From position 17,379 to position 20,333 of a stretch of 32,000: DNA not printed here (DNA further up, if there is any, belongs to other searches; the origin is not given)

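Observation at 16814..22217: Coupled PPP phosphatase and 1562-aa Ser/Thr kinase giant protein: candidate undescribed two-gene conflict or defence module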

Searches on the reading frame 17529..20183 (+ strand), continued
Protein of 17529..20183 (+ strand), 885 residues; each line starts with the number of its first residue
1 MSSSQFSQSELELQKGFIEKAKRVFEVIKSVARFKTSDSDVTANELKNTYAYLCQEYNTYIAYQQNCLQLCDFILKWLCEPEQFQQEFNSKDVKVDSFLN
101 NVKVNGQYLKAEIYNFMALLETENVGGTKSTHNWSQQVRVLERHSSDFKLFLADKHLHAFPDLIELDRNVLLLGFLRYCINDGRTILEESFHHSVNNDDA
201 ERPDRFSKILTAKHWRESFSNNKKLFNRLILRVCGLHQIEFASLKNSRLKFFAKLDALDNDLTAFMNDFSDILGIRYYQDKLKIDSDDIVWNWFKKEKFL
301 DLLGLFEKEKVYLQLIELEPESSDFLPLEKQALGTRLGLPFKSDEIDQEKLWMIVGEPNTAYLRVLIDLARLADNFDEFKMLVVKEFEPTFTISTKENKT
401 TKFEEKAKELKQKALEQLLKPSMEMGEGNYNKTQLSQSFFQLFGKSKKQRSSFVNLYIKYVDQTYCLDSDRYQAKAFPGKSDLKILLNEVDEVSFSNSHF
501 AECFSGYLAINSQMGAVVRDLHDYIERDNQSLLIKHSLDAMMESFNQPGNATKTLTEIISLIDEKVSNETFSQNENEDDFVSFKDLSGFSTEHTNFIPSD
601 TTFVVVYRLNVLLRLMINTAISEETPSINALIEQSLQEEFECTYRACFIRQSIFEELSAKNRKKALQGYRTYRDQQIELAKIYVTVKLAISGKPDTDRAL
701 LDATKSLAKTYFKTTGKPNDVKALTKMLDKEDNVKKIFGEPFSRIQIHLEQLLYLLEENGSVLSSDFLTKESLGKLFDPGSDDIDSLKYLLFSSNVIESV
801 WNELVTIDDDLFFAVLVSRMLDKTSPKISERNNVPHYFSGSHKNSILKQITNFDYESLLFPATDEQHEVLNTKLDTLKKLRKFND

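Call 98: search_solved_structures(query=A2, max_evalue=1)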
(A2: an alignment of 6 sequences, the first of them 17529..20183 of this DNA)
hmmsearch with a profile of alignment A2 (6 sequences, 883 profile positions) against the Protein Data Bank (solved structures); distinct sequences matched with E-value up to 1: 2.
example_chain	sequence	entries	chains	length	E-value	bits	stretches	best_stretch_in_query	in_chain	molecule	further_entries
8c4a_A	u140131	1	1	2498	0.18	13.1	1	22-125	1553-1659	Putative anonymous antigen-1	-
8bt6_A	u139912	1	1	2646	0.2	12.9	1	22-125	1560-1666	Putative anonymous antigen-1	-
